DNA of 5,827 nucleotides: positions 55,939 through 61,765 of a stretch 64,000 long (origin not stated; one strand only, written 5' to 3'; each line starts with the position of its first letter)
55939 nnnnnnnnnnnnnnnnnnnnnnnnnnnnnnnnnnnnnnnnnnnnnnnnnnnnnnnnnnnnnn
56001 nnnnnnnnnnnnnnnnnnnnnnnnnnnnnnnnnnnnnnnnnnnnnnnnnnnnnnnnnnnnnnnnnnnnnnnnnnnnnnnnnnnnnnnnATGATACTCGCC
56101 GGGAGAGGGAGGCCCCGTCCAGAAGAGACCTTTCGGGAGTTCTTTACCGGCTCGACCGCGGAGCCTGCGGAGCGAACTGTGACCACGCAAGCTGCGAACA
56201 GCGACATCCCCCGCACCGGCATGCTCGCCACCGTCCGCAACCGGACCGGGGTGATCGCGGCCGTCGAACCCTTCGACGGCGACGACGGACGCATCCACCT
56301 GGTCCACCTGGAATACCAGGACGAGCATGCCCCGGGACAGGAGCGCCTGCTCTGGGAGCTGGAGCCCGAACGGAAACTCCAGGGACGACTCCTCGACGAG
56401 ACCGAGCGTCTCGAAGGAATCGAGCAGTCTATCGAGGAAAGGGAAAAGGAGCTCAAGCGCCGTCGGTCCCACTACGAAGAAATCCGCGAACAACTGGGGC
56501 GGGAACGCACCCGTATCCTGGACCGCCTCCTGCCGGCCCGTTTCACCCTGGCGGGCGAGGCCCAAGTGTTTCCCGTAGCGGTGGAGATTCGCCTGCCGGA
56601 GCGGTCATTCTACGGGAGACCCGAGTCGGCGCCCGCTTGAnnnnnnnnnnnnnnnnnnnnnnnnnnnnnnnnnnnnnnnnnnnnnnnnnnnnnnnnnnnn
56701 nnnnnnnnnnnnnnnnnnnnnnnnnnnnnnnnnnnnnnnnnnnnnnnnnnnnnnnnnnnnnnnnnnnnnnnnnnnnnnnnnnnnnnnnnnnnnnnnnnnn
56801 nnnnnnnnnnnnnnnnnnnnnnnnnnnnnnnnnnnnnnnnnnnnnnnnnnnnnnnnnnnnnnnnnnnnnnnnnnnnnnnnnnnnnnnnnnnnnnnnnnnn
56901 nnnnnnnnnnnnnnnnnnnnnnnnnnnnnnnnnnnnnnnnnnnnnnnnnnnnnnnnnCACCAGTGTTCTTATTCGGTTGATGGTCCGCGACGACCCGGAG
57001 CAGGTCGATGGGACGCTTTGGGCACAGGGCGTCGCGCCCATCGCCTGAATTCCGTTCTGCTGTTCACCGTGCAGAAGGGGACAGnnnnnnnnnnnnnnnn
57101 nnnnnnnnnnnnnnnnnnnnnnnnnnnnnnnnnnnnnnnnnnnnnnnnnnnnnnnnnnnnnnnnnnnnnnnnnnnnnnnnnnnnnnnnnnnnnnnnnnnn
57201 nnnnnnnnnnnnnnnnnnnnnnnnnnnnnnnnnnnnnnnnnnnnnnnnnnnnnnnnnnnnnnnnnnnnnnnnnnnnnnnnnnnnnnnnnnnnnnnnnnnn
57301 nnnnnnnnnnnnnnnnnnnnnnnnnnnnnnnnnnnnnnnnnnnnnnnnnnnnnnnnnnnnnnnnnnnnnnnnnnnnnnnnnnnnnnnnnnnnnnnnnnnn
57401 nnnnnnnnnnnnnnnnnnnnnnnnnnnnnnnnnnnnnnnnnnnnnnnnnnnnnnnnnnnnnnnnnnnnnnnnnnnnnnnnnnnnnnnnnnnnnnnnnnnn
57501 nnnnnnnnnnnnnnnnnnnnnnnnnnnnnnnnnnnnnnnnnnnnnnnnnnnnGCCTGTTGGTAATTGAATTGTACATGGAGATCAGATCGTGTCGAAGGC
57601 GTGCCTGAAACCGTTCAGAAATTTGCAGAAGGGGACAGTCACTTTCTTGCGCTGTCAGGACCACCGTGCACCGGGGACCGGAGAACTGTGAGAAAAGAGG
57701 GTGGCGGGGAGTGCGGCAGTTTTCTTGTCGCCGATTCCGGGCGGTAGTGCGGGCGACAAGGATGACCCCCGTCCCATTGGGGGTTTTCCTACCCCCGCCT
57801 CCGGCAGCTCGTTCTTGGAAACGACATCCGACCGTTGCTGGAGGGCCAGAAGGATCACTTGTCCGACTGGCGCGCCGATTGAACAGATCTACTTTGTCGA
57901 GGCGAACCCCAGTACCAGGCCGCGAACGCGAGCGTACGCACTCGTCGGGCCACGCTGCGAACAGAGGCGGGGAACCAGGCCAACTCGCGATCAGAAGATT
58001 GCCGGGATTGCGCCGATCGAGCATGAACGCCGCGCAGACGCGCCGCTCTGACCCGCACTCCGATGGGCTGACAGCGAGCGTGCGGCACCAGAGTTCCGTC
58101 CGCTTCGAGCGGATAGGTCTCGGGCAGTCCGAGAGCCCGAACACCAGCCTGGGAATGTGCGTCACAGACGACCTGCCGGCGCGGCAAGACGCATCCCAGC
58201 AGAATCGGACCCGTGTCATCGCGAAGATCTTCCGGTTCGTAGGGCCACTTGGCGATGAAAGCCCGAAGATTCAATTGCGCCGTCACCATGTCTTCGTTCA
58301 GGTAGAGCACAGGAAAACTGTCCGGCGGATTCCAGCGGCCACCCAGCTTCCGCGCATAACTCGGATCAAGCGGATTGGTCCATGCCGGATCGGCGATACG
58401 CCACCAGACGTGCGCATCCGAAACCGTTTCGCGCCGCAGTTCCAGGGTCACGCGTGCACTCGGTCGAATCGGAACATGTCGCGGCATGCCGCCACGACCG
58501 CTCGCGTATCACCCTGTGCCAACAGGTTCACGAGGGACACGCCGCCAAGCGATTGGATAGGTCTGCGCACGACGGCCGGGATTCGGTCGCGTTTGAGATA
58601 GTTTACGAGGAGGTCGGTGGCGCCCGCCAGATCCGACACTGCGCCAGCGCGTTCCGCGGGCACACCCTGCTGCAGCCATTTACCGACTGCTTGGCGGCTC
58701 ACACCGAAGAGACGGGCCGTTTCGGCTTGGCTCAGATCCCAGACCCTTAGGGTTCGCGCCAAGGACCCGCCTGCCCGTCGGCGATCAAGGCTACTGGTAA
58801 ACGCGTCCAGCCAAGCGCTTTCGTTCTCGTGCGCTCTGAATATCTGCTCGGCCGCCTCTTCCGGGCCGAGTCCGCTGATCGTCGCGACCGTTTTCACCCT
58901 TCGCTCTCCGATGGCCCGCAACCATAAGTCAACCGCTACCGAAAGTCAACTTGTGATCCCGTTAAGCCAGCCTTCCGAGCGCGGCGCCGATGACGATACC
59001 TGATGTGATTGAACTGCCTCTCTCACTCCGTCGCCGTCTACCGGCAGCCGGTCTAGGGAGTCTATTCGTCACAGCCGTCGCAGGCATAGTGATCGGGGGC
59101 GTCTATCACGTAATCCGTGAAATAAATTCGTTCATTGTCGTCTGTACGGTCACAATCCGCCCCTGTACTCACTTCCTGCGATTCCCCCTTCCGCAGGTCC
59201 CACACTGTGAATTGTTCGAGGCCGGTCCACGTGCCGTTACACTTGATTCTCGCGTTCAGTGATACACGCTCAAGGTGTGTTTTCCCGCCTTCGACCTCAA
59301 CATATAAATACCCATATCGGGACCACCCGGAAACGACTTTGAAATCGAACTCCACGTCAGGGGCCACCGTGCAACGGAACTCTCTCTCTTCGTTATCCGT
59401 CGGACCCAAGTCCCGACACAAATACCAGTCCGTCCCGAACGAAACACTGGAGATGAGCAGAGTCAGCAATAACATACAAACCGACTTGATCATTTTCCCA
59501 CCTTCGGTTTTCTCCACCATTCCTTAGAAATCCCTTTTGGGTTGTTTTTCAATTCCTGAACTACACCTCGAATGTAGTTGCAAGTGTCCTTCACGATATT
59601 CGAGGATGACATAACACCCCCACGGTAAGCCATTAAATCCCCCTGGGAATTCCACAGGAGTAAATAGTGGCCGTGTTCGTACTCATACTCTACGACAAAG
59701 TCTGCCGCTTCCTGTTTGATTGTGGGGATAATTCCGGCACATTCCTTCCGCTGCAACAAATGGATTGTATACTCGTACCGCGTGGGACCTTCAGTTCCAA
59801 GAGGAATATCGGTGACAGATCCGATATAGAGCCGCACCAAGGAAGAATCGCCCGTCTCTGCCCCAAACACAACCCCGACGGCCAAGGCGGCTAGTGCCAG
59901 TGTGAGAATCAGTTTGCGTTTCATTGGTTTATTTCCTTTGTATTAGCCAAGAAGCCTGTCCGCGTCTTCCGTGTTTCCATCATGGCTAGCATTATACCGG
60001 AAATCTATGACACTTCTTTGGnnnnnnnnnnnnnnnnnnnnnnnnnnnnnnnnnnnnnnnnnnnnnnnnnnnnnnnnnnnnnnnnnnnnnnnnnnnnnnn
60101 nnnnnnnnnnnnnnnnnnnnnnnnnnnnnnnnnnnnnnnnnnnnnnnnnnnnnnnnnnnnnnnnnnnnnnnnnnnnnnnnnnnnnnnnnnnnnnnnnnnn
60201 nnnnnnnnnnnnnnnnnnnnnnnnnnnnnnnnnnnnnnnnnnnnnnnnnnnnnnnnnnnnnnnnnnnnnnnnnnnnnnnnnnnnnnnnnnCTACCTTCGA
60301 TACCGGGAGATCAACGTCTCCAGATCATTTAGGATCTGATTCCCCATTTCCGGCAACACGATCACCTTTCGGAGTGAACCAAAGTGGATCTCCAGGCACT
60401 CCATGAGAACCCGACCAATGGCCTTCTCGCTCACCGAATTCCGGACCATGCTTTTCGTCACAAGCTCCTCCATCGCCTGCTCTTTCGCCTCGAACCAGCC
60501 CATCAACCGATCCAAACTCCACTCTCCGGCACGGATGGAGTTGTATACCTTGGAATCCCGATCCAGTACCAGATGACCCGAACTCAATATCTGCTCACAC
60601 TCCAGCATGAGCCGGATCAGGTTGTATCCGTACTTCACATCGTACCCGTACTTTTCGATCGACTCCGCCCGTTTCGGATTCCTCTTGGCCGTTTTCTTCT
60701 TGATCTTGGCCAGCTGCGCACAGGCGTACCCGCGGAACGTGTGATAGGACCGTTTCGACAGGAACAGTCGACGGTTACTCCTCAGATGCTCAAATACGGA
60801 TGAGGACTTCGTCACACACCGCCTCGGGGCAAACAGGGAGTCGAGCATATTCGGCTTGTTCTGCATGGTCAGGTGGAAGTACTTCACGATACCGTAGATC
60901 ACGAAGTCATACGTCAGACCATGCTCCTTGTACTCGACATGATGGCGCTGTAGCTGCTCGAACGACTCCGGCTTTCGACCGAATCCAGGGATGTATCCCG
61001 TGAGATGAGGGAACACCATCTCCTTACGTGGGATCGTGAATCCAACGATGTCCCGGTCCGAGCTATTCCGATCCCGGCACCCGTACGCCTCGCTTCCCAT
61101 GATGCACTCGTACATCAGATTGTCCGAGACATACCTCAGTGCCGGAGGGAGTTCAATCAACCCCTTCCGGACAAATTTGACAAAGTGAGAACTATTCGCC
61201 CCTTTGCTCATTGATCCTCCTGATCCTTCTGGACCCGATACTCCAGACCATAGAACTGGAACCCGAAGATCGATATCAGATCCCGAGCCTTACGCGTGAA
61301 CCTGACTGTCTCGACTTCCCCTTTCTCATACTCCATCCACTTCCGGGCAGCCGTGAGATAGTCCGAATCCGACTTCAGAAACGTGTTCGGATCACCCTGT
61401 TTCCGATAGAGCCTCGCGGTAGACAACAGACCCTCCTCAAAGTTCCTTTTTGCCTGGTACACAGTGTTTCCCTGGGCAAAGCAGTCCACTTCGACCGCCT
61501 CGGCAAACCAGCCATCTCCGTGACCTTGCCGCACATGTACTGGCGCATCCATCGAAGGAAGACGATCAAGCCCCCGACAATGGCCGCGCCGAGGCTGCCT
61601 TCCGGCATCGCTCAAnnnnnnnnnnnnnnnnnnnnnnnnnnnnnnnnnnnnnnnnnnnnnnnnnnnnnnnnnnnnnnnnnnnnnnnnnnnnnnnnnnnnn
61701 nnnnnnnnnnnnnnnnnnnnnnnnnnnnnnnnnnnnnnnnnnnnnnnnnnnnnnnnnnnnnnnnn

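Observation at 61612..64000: Single polypeptide combining AEP primase-polymerase motifs, an SF2 DExH helicase and a DUF559 (Vsr-like) endonuclease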

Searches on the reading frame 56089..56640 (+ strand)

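Call 10: search_protein_families(library=pfam, proteins=[window:56089-56640:+], max_evalue=0.1)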
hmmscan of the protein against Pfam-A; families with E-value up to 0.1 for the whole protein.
window:56089-56640:+ (183 aa): 2 families
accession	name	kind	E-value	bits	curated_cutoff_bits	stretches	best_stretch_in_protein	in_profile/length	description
PF23572.1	GH3_C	-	0.035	15.2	23.6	1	73-141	25-84/119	GH3 family C-terminal domain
PF10186.14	ATG14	-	0.042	13.4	33.2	1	105-152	89-136/347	Vacuolar sorting 38 and autophagy-related subunit 14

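Call 55: search_protein_families(library=padloc, proteins=[window:56089-56640:+], max_evalue=0.01)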
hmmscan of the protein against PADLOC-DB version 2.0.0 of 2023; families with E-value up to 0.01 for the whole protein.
window:56089-56640:+ (183 aa): 2 families
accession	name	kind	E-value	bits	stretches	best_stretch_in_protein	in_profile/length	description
PDLC02572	DrmA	-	4.1e-06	23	1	35-97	8-71/1043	DrmA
PDLC02621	DrmD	-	5.6e-06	22.8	1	32-98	4-74/1040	DrmD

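Call 56: search_protein_families(library=ncbifam, proteins=[window:56089-56640:+], max_evalue=0.01)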
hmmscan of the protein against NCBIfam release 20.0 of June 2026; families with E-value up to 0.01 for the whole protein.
window:56089-56640:+ (183 aa): 1 family
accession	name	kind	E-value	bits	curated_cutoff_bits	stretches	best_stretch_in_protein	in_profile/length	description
NF038317.1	DISARM_DrmD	equivalog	0.00014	20.3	610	1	41-97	2-58/1021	DISARM system SNF2-like helicase DrmD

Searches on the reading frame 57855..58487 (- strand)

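Call 10: search_protein_families(library=pfam, proteins=[window:57855-58487:-], max_evalue=0.1)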
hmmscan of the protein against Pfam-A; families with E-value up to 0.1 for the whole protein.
window:57855-58487:- (210 aa): 1 family
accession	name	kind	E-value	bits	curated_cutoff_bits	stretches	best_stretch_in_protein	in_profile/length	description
PF08808.17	RES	-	5.7e-10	39.9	23.2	1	28-184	2-150/157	RES domain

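Call 55: search_protein_families(library=padloc, proteins=[window:57855-58487:-], max_evalue=0.01)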
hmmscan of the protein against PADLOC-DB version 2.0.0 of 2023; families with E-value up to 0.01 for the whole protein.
window:57855-58487:- (210 aa): 0 families

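Call 56: search_protein_families(library=ncbifam, proteins=[window:57855-58487:-], max_evalue=0.01)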
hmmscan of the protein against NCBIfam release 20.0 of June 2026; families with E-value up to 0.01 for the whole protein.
window:57855-58487:- (210 aa): 1 family
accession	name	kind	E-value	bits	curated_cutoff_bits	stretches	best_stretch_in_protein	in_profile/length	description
NF049844.1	Res_ParT_toxin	subfamily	4e-05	23.4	110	1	29-74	1-45/147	type II RES/Xre toxin-antitoxin system toxin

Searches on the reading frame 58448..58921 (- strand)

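Call 10: search_protein_families(library=pfam, proteins=[window:58448-58921:-], max_evalue=0.1)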
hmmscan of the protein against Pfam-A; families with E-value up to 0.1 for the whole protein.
window:58448-58921:- (157 aa): 9 families
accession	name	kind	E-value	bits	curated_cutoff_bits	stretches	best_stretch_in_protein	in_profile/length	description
PF15943.11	YdaS_toxin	-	2.1e-06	27.9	30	1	64-98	10-46/65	Bacterial toxin YdaS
PF13518.12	HTH_28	-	9.5e-05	22.8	25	1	64-85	14-35/52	Helix-turn-helix domain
PF08281.18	Sigma70_r4_2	-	0.00031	20.8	25.7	1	62-86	26-50/54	Sigma-70, region 4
PF13384.12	HTH_23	-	0.00069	19.8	24.6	1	62-84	17-39/50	Homeodomain-like domain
PF01381.28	HTH_3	-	0.011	16.1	23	1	63-83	10-30/55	Helix-turn-helix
PF12728.13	HTH_17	-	0.013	16.2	27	0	63-86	2-25/51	Helix-turn-helix domain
PF20432.4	Xre-like-HTH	-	0.014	16.1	25.8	1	54-79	15-40/63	Antitoxin Xre-like helix-turn-helix domain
PF14549.12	P22_Cro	-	0.014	15.6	30.2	1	65-92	12-38/60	DNA-binding transcriptional regulator Cro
PF05344.16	DUF746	-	0.019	15.4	26.9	0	63-84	13-34/64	Domain of Unknown Function (DUF746)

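Call 55: search_protein_families(library=padloc, proteins=[window:58448-58921:-], max_evalue=0.01)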
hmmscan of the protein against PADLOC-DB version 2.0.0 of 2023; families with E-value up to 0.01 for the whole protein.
window:58448-58921:- (157 aa): 1 family
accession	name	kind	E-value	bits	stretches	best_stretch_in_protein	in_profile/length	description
PDLC04133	mad1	-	0.0013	17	1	63-89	6-33/60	mads_1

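Call 56: search_protein_families(library=ncbifam, proteins=[window:58448-58921:-], max_evalue=0.01)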
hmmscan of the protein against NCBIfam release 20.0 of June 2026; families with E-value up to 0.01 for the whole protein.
window:58448-58921:- (157 aa): 1 family
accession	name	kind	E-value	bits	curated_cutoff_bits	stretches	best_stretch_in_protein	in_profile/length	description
NF046037.1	carphisopro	domain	1.3e-05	25.3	38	1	65-102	11-49/54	carph-isopro domain-containing protein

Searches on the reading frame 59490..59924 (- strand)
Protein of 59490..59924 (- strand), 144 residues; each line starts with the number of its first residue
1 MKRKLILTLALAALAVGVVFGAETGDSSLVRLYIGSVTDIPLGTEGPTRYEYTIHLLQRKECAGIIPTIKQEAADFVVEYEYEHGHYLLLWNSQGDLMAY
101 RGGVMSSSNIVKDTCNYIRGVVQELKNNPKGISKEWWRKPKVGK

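Call 10: search_protein_families(library=pfam, proteins=[window:59490-59924:-], max_evalue=0.1)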
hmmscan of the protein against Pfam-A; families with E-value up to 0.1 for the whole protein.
window:59490-59924:- (144 aa): 1 family
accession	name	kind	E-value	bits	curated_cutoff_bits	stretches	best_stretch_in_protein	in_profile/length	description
PF23174.1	bHLH_ILI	-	0.018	15.9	27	1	105-127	27-49/75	ILI bHLH domain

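Call 55: search_protein_families(library=padloc, proteins=[window:59490-59924:-], max_evalue=0.01)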
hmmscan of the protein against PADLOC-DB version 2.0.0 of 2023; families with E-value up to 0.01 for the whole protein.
window:59490-59924:- (144 aa): 0 families

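Call 56: search_protein_families(library=ncbifam, proteins=[window:59490-59924:-], max_evalue=0.01)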
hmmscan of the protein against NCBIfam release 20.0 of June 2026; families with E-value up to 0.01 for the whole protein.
window:59490-59924:- (144 aa): 0 families

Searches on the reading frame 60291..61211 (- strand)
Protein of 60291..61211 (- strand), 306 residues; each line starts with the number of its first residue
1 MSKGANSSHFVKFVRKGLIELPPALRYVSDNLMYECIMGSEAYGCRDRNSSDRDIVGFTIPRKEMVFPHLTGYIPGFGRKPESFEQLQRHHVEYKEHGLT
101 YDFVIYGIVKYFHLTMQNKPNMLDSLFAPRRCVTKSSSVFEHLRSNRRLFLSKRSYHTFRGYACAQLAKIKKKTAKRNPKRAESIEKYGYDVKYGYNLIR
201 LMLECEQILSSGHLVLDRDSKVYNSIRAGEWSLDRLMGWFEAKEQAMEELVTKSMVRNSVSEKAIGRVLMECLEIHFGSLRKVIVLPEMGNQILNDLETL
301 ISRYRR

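Call 10: search_protein_families(library=pfam, proteins=[window:60291-61211:-], max_evalue=0.1)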
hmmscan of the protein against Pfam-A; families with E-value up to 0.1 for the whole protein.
window:60291-61211:- (306 aa): 1 family
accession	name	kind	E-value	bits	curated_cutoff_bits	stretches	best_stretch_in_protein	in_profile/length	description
PF10127.15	RlaP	-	3e-15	57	23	1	31-213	19-169/249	RNA repair pathway DNA polymerase beta family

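Call 55: search_protein_families(library=padloc, proteins=[window:60291-61211:-], max_evalue=0.01)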
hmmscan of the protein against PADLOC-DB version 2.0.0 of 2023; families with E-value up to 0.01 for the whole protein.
window:60291-61211:- (306 aa): 0 families

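Call 56: search_protein_families(library=ncbifam, proteins=[window:60291-61211:-], max_evalue=0.01)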
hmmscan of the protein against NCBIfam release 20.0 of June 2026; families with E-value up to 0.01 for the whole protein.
window:60291-61211:- (306 aa): 0 families

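Call 63: find_related_loci(query=window:60291-61211:-, collection=metagenome_contigs, flank=5000)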
Query window:60291-61211:- (306 aa) in metagenome_contigs; peptide patterns used: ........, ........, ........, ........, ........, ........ (x = any residue, [..] = any of these).
279 stretches matched a pattern; 141 encode a relative of the query (tblastn E <= 1e-3); the best 80 are kept; 80 distinct loci.
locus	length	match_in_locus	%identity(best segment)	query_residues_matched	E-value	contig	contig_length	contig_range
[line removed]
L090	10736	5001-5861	49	13-304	4e-91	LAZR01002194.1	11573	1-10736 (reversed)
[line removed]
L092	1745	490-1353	47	12-304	1e-93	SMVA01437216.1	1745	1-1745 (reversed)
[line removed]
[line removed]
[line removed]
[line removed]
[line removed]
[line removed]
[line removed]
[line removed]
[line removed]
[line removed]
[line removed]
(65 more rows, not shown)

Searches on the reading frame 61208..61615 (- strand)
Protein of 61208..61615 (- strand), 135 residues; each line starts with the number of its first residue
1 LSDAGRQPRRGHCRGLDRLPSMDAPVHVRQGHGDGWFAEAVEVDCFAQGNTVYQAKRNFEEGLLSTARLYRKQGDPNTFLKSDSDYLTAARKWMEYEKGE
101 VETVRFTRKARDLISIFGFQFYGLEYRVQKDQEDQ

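Call 10: search_protein_families(library=pfam, proteins=[window:61208-61615:-], max_evalue=0.1)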
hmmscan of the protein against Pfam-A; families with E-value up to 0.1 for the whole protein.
window:61208-61615:- (135 aa): 0 families

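Call 55: search_protein_families(library=padloc, proteins=[window:61208-61552:-], max_evalue=0.01)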
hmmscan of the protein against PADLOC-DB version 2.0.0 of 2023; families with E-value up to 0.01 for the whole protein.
window:61208-61552:- (114 aa): 0 families

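Call 56: search_protein_families(library=ncbifam, proteins=[window:61208-61552:-], max_evalue=0.01)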
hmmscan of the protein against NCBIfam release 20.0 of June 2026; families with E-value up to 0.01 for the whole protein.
window:61208-61552:- (114 aa): 0 families
